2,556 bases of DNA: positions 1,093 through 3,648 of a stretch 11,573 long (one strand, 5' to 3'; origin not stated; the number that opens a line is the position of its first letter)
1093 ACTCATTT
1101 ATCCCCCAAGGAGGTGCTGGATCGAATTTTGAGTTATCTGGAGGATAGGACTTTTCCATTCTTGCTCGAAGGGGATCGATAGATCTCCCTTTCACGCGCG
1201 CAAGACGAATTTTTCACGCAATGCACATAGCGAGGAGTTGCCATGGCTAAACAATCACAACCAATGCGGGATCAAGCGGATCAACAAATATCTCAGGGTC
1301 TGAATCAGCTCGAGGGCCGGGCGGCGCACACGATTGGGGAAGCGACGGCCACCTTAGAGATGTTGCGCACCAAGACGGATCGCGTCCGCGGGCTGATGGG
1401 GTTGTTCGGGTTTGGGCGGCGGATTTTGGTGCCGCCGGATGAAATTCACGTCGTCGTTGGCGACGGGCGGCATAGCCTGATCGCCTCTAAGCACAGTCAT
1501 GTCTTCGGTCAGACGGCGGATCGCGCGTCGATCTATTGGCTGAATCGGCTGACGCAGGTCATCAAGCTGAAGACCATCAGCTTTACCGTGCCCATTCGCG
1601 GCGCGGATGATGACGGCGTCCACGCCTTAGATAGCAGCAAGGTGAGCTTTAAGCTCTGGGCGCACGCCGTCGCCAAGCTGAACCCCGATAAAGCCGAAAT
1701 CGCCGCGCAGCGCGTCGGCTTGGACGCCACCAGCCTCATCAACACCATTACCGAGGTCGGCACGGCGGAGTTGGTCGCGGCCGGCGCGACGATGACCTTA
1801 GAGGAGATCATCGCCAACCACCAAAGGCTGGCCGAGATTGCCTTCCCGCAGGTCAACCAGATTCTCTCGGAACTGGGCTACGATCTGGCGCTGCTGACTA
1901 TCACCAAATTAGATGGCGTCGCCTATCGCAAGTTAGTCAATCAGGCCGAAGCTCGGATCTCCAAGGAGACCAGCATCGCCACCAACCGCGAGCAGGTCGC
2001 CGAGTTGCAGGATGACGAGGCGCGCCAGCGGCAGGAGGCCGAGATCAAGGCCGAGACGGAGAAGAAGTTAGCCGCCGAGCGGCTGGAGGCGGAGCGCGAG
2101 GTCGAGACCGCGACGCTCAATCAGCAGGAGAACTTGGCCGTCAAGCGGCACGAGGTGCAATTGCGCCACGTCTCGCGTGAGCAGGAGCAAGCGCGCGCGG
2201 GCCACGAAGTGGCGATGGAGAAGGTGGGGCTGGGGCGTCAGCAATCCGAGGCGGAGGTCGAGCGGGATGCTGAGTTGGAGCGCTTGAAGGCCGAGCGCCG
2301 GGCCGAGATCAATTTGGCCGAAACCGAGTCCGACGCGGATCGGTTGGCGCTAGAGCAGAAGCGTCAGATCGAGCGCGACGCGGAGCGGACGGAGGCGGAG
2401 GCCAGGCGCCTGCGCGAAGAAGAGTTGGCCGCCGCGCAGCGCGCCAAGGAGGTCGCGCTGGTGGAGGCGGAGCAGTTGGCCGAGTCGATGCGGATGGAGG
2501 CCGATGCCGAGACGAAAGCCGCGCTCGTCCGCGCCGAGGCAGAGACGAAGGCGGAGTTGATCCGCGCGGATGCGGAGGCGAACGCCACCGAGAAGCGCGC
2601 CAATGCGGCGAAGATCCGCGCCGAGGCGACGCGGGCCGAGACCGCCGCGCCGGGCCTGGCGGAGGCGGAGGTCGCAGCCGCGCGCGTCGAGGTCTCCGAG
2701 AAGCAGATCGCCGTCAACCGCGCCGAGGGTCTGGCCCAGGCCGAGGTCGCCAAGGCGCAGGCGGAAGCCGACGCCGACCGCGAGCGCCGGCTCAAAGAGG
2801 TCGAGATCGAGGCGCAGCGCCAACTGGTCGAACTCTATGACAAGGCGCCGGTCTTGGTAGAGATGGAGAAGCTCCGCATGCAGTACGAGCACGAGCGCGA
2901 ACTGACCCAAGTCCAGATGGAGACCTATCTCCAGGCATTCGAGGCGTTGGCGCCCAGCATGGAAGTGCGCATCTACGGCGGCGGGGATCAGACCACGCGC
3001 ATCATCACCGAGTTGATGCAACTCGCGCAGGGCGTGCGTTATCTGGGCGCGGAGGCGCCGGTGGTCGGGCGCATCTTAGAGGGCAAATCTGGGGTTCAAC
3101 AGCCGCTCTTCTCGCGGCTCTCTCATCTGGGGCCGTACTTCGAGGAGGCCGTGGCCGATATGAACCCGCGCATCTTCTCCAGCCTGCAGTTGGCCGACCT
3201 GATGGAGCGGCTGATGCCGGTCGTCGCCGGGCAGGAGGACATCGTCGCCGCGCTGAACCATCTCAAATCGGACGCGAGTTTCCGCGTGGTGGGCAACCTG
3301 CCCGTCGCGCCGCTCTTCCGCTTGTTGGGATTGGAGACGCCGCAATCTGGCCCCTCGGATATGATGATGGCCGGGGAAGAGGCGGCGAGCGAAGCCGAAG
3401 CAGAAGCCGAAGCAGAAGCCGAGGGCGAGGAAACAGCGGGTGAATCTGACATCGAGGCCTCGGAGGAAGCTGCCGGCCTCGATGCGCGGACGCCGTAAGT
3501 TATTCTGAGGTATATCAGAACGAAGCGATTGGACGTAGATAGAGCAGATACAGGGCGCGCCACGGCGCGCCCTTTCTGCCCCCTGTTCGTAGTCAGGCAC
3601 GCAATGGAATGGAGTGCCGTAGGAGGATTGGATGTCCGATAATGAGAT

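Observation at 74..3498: PP2C phosphatase plus mini P-loop NTPase, translationally coupled, immediately upstream of an atypical flotillin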

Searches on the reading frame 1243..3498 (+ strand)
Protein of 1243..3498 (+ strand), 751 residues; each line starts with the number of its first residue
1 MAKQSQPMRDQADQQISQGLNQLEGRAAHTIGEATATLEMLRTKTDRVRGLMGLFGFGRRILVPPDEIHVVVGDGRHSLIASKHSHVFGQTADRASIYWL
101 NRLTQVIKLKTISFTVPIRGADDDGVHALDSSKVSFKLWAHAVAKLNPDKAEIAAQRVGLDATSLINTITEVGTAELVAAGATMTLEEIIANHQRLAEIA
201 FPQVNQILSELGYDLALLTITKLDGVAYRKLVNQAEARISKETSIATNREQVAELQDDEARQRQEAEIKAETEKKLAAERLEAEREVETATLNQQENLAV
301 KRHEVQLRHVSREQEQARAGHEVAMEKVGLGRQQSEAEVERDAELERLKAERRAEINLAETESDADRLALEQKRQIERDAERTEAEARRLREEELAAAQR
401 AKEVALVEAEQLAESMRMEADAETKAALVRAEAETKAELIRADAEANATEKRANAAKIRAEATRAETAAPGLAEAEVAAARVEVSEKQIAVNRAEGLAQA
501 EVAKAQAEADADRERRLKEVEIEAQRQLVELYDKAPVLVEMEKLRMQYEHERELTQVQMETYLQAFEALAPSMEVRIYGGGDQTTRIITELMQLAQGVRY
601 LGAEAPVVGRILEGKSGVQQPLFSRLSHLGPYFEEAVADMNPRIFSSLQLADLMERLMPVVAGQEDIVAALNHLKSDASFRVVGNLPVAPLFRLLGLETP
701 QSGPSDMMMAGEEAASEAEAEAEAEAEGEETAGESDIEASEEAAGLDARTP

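Call 3: search_protein_families(library=pfam, proteins=[window:1243-3498:+], max_evalue=0.1)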
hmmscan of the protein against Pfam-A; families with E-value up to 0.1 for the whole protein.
window:1243-3498:+ (751 aa): 0 families

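Call 4: search_protein_families(library=ncbifam, proteins=[window:1243-3498:+], max_evalue=0.1)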
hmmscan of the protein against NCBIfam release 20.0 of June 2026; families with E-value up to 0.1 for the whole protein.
window:1243-3498:+ (751 aa): 0 families

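Call 8: search_solved_structures(query=window:1243-3498:+, max_evalue=1, show_alignments=2)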
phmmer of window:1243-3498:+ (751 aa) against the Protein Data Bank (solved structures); distinct sequences matched with E-value up to 1: 4.
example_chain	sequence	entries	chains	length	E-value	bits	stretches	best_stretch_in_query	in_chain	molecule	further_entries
8z5g_A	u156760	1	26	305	0.052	15.6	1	395-464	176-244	Protein QmcA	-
8ftx_A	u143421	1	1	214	0.1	14.7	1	485-616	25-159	Flagella biosynthesis chaperone FlgN, Flagellar FliJ protein fusion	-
5b3d_A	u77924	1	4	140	0.13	14.3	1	484-585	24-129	Flagella synthesis protein FlgN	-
3r69_A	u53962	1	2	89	0.66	12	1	368-433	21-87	Na(+)/H(+) exchange regulatory cofactor NHE-RF3, Scavenger receptor class B member 1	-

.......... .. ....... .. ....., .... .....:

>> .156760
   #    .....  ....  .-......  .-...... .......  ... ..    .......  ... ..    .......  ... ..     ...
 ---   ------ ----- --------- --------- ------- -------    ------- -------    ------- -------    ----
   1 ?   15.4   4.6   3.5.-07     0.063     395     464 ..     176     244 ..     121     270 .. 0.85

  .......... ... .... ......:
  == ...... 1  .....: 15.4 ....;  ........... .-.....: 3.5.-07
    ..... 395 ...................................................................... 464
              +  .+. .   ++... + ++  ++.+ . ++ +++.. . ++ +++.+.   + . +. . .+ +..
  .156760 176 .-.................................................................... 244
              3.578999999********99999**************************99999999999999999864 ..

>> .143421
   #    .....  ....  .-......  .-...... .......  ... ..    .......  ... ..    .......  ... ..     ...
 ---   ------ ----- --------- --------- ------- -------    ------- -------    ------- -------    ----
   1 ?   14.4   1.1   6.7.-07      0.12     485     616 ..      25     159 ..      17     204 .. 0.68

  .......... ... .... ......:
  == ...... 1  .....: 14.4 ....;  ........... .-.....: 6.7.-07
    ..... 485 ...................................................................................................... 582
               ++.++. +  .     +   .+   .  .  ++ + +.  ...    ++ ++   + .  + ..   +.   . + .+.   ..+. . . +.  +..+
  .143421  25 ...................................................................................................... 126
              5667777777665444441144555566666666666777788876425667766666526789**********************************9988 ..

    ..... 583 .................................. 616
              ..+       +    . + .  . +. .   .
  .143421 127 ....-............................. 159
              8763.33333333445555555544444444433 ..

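Call 16: find_homologous_proteins(query=window:1243-3498:+)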
Query window:1243-3498:+ (751 aa): 179 proteins with E <= 0.001 among 8000 candidates; the best 120 are listed.
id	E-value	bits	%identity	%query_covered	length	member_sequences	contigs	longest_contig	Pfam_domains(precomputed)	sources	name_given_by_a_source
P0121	0.0e+0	1537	100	100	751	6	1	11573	-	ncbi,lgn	-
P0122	0.0e+0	1048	74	92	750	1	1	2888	PF01145.32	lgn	-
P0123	0.0e+0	1024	72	92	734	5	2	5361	PF01145.32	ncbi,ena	-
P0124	0.0e+0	1016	68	97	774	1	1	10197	-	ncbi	-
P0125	2.8e-297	1006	70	96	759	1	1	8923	-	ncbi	-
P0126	5.9e-297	1005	70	94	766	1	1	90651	-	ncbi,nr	ncbi:MAG: hypothetical protein JXA33_06145 [Anaerolineae bacterium]|nr:hypothetical protein [Anaerol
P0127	2.5e-293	993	68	97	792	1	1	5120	PF01145.32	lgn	-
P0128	1.0e-292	991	68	89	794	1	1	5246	PF01145.32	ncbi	-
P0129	2.5e-290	983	69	93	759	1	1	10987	PF01145.32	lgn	-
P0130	5.5e-290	982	67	97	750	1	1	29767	-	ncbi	-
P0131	7.7e-290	981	69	93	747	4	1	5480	-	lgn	-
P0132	1.0e-289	981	68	97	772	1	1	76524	PF01145.32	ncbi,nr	ncbi:MAG: hypothetical protein GY832_32380 [Chloroflexi bacterium]|nr:hypothetical protein [Chlorofl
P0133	2.8e-289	980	68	93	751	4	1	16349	PF01145.32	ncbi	ncbi:MAG: SPFH domain-containing protein [Anaerolineae bacterium]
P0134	3.1e-286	970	69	92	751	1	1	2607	PF01145.32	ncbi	-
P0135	1.0e-283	961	70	90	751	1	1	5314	PF01145.32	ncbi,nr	ncbi:MAG: hypothetical protein JXR84_01330 [Anaerolineae bacterium]|nr:hypothetical protein [Anaerol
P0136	7.9e-282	955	66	98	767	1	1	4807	PF01145.32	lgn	-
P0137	7.9e-281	952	67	94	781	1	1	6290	PF01145.32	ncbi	-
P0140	3.8e-276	936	65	98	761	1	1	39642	PF01145.32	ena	-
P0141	8.1e-269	912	65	92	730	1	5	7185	PF01145.32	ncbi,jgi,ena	-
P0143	2.5e-267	907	66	93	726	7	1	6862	PF01145.32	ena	-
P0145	6.7e-267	906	66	93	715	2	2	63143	PF01145.32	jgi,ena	-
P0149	5.0e-265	899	65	90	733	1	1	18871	PF01145.32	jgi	-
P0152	1.7e-262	891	64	91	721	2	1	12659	PF01145.32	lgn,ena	-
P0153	1.9e-259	881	61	96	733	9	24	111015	-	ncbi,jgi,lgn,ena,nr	ncbi:MAG: hypothetical protein HN390_07600 [Anaerolineae bacterium]|nr:hypothetical protein [Anaerol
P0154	1.9e-259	881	64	90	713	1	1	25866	PF01145.32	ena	-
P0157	1.2e-258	878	62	93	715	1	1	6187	PF01145.32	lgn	-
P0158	2.9e-258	877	62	91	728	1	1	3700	PF01145.32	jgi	jgi:hypothetical protein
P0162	1.6e-257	875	62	91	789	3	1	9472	PF01145.32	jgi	-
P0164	2.1e-256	871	75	79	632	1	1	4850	PF01145.32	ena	-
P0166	9.5e-256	869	64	90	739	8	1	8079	PF01145.32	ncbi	-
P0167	2.6e-255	867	62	93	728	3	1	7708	PF01145.32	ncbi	-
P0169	3.6e-255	867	63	90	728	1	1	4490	PF01145.32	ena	-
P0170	1.5e-254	865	61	94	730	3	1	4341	PF01145.32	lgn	-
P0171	1.4e-253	862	60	94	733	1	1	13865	PF01145.32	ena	-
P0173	2.8e-252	857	59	95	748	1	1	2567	PF01145.32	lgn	-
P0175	3.2e-251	854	60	93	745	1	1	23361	PF01145.32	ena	-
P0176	3.5e-251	854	60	93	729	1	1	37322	PF01145.32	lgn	-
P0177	3.6e-251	854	63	98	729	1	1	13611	PF01145.32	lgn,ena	-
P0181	2.7e-249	848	62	91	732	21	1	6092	PF01145.32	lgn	-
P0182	3.7e-249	847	62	89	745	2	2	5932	PF01145.32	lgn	-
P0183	5.9e-249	846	62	89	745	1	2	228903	PF01145.32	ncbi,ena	-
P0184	1.3e-248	845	61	91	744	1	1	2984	PF01145.32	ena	-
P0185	2.5e-248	844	62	89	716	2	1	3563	PF01145.32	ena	-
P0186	3.2e-248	844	62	89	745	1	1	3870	PF01145.32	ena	-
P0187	8.6e-248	843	63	89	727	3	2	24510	PF01145.32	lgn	-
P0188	3.6e-247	840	60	94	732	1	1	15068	PF01145.32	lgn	-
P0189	8.3e-247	839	59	94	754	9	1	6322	PF01145.32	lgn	-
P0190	2.5e-246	838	61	89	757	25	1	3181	PF01145.32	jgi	jgi:uncharacterized membrane protein YqiK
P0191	2.6e-246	838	64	91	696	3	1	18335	PF01145.32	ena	-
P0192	8.1e-246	836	60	93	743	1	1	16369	PF01145.32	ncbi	-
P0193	8.3e-246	836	61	89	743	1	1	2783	PF01145.32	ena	-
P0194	1.7e-245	835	60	93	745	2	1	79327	PF01145.32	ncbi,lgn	-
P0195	4.9e-245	833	59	95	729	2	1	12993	PF01145.32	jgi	jgi:uncharacterized membrane protein YqiK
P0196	1.1e-244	832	60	93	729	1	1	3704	PF01145.32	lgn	-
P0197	8.6e-244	829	62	89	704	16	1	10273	PF01145.32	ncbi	-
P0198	1.3e-243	829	61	90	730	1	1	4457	PF01145.32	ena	-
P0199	2.6e-243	828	62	89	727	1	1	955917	PF01145.32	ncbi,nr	ncbi:MAG: hypothetical protein IPJ90_13540 [Anaerolineaceae bacterium]|nr:hypothetical protein [Anae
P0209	2.4e-241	821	59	93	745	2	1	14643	PF01145.32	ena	-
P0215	1.1e-239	816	59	93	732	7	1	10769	PF01145.32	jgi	-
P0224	6.3e-238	810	59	93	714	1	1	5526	PF01145.32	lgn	-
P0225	7.1e-238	810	60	93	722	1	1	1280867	-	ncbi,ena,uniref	ncbi:SPFH domain-containing protein [Candidatus Leptofilum sp.]|uniref:SPFH domain-containing protei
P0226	8.1e-238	810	60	91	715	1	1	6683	PF01145.32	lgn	-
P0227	1.4e-237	809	59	90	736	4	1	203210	PF01145.32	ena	-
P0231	5.9e-237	807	63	88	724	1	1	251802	PF01145.32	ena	-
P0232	7.0e-237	806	58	92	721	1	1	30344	PF01145.32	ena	-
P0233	1.6e-236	805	60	90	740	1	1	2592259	PF01145.32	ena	-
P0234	1.7e-236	805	59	89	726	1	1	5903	PF01145.32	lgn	-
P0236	8.3e-236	803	61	89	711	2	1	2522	PF01145.32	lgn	-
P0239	7.7e-235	800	57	89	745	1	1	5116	PF01145.32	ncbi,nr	ncbi:MAG: hypothetical protein GY943_15925 [Chloroflexi bacterium]|nr:hypothetical protein [Chlorofl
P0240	9.6e-235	799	58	89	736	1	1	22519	PF01145.32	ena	-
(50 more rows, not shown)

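Call 18: find_encoding_contigs(protein=P0225, flank=8000, max_places=3)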
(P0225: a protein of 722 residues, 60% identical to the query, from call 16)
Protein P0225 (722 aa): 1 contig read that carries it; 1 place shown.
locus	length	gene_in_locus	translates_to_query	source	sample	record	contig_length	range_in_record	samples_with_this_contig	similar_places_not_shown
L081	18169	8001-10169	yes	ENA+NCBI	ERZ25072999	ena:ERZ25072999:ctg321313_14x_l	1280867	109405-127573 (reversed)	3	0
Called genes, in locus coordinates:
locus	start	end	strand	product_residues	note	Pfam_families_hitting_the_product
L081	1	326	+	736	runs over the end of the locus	PF01804:Penicil_amidase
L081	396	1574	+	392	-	PF01145:Band_7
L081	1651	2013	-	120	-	-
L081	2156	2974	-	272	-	PF03099:BPL_LplA_LipB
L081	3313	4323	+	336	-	PF00575:S1, PF23459:S1_RRP5, PF00575:S1, PF23459:S1_RRP5 (weak)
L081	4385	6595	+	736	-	PF17854:FtsK_alpha, PF01580:FtsK_SpoIIIE, PF01935:DUF87 (faint), PF09397:FtsK_gamma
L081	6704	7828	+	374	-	-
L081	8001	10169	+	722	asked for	-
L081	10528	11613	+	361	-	PF02628:COX15-CtaA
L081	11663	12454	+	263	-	PF01904:DUF72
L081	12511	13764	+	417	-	-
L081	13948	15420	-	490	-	PF00361:Proton_antipo_M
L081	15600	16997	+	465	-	PF01979:Amidohydro_1, PF07969:Amidohydro_3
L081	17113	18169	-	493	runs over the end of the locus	PF07705:CARDB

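Call 32: search_solved_structures(query=A3, max_evalue=0.01, show_alignments=2)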
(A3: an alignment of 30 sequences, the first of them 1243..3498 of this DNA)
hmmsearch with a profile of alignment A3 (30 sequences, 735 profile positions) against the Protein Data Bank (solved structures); distinct sequences matched with E-value up to 0.01: 2.
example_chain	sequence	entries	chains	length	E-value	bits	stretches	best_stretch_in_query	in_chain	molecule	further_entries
8z5g_A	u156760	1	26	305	0.0075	17.5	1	404-471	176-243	Protein QmcA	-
8ihg_B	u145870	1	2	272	0.0086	17.3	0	157-252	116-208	2-aminophenol 1,6-dioxygenase alpha subunit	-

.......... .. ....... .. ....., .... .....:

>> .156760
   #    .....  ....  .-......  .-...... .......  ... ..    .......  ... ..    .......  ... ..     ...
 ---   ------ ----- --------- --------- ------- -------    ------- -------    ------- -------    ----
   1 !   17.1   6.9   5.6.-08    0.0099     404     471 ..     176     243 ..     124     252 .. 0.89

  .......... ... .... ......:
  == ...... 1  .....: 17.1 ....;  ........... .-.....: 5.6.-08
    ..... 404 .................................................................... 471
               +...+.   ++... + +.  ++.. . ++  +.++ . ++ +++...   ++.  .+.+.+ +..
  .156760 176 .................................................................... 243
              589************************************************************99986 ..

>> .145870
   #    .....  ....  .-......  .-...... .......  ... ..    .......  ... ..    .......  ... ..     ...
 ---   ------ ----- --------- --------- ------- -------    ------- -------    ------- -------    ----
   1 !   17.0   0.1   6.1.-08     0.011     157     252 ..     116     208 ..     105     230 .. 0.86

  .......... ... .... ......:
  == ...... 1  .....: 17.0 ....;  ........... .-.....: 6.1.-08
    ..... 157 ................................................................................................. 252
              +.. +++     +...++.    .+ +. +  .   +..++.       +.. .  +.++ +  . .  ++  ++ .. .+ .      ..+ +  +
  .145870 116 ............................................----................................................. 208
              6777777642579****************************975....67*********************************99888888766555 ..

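Call 33: search_protein_families(library=pfam, alignment_id=A3, max_evalue=0.01)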
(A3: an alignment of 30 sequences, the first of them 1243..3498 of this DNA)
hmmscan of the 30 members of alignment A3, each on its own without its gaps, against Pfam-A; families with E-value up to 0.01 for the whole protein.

A. member 1, window:1243-3498:+ (751 aa): 0 families

B. families by the number of members that match (of 30 scanned): 1 family
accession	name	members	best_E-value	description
PF01145.31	Band_7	17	7.3e-10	SPFH domain / Band 7 family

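Call 59: search_protein_families(library=padloc, proteins=[window:1243-3498:+], max_evalue=0.01)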
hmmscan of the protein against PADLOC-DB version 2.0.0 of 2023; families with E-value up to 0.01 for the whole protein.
window:1243-3498:+ (751 aa): 0 families

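Call 67: predict_structure(alignment_id=A3)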
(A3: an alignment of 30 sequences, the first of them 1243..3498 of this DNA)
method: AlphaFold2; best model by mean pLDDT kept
length: 751 residues; sequences in the alignment: 30
mean_pLDDT: 56.9   pTM: 0.23
mean pLDDT of the five models: 56.9, 54.1, 53.3, 52.3, 50.9
residues with pLDDT >= 90: 1; 70-90: 207; 50-70: 226; < 50: 317
segments of 3 or more residues with pLDDT < 50: 1-11, 17-20, 29-57, 75-94, 109-164, 211-224, 352-367, 466-477, 570-585, 590-592, 599-602, 614-652, 675-751
pLDDT, mean of each block of 10 residues (from residue 1): 38 49 50 39 40 50 56 45 43 54 53 39 40 36 41 41 50 62 66 62 56 44 57 71 76 86 88 85 80 78 80 77 73 72 63 45 47 65 75 75 73 69 67 70 71 70 50 45 53 60 74 80 75 61 74 74 60 40 48 49 47 44 46 45 41 54 57 46 36 44 34 42 40 38 37 42
secondary structure, 60 per line:
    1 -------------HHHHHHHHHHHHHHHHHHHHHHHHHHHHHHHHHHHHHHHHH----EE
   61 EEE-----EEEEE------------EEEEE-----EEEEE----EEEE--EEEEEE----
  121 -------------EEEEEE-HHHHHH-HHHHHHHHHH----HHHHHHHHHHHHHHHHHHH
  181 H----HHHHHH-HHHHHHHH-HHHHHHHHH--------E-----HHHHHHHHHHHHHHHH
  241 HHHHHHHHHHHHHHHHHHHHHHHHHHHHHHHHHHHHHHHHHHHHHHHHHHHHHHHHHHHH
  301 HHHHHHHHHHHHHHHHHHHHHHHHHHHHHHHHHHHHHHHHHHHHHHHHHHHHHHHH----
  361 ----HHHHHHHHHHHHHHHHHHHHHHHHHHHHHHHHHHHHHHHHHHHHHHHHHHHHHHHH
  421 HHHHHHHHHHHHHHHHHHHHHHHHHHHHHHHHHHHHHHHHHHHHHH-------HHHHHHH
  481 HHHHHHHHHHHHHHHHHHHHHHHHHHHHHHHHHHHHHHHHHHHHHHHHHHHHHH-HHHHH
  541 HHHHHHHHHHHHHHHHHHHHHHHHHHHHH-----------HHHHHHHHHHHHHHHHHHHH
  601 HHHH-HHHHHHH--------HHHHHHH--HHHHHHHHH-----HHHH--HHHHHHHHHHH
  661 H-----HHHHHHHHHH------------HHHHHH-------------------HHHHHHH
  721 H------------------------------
elements in order (helices of 4 or more, strands of 3 or more residues): H14-54 E59-63 E69-73 E86-90 E96-100 E105-108 E111-116 E134-139 H141-146 H148-157 H162-181 H186-191 H193-200 H202-210 H225-356 H365-466 H474-534 H536-569 H581-604 H606-612 H621-627 H630-638 H644-647 H650-661 H667-676 H689-694 H714-721

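Call 68: search_protein_families(library=pfam, proteins=[P0122, P0133, P0199], max_evalue=10)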
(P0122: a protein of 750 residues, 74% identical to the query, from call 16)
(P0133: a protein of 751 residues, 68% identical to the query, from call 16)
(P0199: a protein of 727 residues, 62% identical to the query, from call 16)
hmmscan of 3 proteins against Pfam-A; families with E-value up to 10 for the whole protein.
P0122 (750 aa): 1 family
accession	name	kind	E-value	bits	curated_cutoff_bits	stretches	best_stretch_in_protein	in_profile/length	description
PF01145.31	Band_7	-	2.7e-09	37.8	23.6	1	70-253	17-175/176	SPFH domain / Band 7 family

P0133 (751 aa): 1 family
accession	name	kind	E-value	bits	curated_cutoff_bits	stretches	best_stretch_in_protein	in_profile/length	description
PF01145.31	Band_7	-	4.5e-08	33.8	23.6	1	90-244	25-175/176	SPFH domain / Band 7 family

P0199 (727 aa): 1 family
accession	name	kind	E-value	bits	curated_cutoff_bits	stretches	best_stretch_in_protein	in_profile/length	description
PF01145.31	Band_7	-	3.8e-08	34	23.6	1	64-251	3-174/176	SPFH domain / Band 7 family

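Call 86: find_encoding_contigs(protein=P0153, flank=4000, max_places=2)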
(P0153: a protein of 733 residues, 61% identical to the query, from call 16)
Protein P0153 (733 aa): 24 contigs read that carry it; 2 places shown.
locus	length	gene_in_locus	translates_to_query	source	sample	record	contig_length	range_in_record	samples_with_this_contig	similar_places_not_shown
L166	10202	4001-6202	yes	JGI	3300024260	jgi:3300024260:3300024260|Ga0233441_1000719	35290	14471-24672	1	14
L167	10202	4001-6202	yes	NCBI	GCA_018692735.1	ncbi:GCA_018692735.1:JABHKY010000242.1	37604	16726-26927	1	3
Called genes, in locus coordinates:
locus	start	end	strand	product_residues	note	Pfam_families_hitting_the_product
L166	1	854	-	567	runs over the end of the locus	-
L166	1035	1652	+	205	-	PF00925:GTP_cyclohydro2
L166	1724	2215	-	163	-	PF00300:His_Phos_1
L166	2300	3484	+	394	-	PF00155:Aminotran_1_2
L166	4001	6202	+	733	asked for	-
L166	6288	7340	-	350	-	-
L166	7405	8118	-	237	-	-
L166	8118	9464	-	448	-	PF07690:MFS_1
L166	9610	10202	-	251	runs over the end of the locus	PF01656:CbiA, PF09140:MipZ (faint), PF10609:ParA, PF13614:AAA_31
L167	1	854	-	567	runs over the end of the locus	-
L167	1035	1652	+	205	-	PF00925:GTP_cyclohydro2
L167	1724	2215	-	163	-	PF00300:His_Phos_1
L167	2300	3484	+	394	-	PF00155:Aminotran_1_2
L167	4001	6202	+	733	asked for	-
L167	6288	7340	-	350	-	-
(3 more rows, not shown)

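Call 87: find_encoding_contigs(protein=P0199, flank=4000, max_places=2)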
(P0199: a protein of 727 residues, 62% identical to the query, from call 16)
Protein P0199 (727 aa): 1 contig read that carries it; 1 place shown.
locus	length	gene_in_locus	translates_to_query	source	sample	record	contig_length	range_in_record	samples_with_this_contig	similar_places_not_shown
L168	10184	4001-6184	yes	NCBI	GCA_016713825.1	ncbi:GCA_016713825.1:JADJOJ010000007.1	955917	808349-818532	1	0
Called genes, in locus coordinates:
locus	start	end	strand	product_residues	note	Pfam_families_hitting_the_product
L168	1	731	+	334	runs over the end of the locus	PF21710:Spt6_S1 (faint), PF00575:S1, PF23459:S1_RRP5, PF00575:S1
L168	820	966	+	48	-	-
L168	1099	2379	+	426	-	PF17854:FtsK_alpha, PF01580:FtsK_SpoIIIE, PF01935:DUF87 (weak)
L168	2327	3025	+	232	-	PF01580:FtsK_SpoIIIE, PF09397:FtsK_gamma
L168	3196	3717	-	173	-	-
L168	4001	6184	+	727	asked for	PF01145:Band_7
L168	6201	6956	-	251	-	PF08386:Abhydrolase_4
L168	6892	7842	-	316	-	PF00561:Abhydrolase_1, PF12697:Abhydrolase_6 (weak)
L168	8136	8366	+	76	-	PF02628:COX15-CtaA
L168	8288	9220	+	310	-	PF02628:COX15-CtaA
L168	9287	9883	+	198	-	PF01904:DUF72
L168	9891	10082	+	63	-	-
